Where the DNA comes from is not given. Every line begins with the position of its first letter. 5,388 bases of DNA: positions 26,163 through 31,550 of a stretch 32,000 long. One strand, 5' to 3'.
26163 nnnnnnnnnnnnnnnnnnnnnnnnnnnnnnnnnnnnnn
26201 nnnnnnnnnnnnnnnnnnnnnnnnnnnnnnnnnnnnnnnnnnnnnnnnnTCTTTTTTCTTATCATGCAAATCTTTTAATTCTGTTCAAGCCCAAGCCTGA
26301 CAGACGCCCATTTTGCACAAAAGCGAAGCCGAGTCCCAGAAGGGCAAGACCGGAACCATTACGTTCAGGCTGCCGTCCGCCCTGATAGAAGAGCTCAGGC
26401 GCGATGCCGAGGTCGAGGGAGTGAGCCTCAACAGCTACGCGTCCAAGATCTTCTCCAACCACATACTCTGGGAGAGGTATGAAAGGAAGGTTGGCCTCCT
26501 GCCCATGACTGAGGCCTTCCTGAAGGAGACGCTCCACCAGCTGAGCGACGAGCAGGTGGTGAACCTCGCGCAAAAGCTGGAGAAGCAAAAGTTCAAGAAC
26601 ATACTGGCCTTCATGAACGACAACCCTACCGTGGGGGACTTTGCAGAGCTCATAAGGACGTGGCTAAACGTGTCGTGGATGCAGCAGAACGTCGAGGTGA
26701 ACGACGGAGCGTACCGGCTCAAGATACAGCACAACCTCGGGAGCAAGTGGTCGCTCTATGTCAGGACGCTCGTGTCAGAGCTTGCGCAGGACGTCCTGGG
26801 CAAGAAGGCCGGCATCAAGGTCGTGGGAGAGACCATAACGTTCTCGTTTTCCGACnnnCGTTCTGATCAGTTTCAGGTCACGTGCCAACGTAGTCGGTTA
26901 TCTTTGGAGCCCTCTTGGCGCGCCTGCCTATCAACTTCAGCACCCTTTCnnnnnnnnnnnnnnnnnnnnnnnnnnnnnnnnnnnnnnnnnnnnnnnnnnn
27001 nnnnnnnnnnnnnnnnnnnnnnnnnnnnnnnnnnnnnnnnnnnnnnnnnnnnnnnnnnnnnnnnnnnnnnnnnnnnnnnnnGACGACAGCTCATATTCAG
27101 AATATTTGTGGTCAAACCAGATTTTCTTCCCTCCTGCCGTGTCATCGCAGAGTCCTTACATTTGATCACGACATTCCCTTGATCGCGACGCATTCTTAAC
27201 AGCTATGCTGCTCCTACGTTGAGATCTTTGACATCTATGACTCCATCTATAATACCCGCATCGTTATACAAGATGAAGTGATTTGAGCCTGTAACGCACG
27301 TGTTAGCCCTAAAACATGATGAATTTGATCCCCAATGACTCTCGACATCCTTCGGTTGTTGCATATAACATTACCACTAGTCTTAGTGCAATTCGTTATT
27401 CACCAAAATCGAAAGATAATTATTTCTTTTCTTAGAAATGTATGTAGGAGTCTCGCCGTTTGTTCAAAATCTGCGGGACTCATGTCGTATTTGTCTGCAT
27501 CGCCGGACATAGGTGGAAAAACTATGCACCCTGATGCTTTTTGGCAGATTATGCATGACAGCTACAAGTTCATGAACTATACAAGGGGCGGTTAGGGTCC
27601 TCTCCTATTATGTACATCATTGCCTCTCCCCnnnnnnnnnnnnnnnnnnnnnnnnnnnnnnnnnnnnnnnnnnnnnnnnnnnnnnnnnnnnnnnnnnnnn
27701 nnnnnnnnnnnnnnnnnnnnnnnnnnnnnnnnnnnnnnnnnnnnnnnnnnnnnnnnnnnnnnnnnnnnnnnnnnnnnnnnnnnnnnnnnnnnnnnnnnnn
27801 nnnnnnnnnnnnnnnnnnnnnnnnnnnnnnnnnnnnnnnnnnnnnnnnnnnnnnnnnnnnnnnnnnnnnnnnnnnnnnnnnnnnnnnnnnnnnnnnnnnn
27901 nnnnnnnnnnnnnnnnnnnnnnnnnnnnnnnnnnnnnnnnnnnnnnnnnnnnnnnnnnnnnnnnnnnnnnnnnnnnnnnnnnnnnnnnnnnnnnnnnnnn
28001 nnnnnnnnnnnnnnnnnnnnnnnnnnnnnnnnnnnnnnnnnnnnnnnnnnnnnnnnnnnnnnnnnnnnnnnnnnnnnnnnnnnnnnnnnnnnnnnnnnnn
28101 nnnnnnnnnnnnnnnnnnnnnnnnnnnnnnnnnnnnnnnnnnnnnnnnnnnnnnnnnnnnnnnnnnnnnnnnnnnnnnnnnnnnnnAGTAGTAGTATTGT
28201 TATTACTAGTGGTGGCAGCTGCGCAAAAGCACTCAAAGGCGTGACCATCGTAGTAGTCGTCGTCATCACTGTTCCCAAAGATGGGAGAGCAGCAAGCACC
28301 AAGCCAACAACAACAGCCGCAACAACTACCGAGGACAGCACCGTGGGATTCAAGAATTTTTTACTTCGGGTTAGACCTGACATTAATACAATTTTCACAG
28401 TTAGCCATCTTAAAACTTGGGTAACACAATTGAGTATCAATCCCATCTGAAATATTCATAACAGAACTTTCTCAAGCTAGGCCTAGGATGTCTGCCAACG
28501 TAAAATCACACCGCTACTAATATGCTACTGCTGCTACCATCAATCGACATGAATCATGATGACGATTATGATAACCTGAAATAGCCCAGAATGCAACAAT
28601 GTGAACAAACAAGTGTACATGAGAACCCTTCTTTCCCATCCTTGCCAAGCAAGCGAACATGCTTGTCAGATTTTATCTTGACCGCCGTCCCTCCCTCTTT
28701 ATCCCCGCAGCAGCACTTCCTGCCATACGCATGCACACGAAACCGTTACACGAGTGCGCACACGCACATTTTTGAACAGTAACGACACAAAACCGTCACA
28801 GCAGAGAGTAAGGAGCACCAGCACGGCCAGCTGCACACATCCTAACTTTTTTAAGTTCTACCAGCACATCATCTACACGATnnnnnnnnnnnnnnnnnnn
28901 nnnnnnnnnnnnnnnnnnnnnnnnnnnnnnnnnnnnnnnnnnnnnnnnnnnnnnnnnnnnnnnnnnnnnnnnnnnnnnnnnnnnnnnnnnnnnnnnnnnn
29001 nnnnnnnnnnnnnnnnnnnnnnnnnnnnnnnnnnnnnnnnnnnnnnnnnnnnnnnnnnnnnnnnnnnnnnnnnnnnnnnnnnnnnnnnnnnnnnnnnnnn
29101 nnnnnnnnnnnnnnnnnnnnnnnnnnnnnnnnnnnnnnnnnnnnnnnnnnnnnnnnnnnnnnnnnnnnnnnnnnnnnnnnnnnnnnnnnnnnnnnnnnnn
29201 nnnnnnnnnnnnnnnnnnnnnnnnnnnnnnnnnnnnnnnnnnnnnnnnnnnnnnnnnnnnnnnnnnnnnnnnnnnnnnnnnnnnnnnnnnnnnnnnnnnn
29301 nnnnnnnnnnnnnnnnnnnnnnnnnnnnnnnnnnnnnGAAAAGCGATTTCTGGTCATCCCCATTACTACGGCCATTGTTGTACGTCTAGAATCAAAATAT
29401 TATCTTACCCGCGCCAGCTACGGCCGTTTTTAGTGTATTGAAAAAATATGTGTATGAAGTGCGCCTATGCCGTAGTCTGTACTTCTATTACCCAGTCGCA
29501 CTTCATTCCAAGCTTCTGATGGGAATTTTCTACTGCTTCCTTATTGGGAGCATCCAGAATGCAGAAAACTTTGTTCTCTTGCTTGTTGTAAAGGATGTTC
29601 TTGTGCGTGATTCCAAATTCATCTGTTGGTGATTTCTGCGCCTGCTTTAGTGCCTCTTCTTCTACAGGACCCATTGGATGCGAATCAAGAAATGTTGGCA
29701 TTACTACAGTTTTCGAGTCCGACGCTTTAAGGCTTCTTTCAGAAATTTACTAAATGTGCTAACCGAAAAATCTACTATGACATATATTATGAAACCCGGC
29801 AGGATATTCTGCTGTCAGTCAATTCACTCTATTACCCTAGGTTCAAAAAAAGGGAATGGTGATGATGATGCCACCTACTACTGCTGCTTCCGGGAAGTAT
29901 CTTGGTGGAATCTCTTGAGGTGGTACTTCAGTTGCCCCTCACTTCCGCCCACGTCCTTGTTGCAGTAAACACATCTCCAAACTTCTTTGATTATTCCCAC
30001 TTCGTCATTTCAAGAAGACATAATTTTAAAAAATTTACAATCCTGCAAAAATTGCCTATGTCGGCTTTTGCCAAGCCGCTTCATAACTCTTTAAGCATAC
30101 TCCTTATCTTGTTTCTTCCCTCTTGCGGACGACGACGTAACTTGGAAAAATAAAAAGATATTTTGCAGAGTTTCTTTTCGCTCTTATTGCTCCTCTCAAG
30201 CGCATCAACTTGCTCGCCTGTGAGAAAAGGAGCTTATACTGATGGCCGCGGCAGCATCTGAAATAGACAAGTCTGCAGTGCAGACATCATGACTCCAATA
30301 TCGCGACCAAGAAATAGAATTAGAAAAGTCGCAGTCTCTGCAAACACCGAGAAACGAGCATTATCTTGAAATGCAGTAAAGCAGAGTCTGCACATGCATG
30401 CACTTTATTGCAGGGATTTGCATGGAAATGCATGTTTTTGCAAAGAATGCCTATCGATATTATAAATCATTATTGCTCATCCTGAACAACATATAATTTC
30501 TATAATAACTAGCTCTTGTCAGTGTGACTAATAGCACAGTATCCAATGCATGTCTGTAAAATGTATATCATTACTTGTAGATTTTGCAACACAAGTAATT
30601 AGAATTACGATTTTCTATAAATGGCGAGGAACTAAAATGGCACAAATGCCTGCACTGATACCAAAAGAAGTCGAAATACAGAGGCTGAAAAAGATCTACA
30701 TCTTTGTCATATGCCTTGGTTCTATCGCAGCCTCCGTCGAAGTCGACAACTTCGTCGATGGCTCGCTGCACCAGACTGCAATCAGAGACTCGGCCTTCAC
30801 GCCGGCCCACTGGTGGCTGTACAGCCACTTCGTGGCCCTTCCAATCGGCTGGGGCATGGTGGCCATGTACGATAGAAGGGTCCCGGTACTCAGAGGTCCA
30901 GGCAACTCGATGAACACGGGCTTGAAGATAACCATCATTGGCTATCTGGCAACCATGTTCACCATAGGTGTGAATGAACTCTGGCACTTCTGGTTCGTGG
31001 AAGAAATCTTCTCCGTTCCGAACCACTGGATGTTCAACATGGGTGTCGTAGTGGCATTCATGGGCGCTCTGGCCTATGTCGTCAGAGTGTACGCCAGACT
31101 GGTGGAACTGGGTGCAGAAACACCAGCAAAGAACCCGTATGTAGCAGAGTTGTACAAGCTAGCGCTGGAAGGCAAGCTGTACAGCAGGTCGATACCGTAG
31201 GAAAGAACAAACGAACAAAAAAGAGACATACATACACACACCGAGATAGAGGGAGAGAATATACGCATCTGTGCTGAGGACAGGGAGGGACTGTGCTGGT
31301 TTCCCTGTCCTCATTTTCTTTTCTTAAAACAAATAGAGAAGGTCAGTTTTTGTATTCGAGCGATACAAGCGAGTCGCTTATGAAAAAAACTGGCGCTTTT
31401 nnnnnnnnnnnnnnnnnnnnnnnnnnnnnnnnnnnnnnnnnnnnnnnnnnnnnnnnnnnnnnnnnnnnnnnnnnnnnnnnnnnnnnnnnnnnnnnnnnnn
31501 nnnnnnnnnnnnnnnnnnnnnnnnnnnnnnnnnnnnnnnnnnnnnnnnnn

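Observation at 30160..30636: Six TGCA motifs at exact 10-bp spacing in a TGCA-dense region upstream of amoC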

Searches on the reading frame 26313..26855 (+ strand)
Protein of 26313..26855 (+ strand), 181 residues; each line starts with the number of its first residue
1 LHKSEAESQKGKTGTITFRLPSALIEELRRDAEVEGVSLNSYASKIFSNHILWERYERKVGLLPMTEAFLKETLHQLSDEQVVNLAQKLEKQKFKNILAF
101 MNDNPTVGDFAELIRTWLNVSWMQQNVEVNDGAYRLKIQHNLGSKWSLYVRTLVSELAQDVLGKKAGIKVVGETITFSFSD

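Call 12: search_protein_families(library=pfam, proteins=[window:26313-26855:+], max_evalue=0.01)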
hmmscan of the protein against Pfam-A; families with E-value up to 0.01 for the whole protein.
window:26313-26855:+ (181 aa): 2 families
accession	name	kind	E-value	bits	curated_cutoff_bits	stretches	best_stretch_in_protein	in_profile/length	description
PF05534.18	HicB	-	4.9e-05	23.6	21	1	7-45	11-49/51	HicB family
PF12441.14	CopG_antitoxin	-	0.0053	17.9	28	0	11-45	40-74/79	CopG antitoxin of type II toxin-antitoxin system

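Call 62: search_protein_families(library=ncbifam, proteins=[window:26313-26855:+], max_evalue=1)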
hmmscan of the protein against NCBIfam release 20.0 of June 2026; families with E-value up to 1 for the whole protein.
window:26313-26855:+ (181 aa): 1 family
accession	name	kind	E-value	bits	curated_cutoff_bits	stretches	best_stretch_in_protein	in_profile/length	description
NF041551.1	YlcI_YnfO_N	subfamily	0.025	14.6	30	1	15-41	4-29/42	YlcI/YnfO family protein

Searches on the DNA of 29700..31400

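Call 53: search_rna_families(source=window, start=29700, end=31400, threshold=evalue, max_evalue=1)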
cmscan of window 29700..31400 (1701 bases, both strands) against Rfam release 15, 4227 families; matches with E-value up to 1: 0.
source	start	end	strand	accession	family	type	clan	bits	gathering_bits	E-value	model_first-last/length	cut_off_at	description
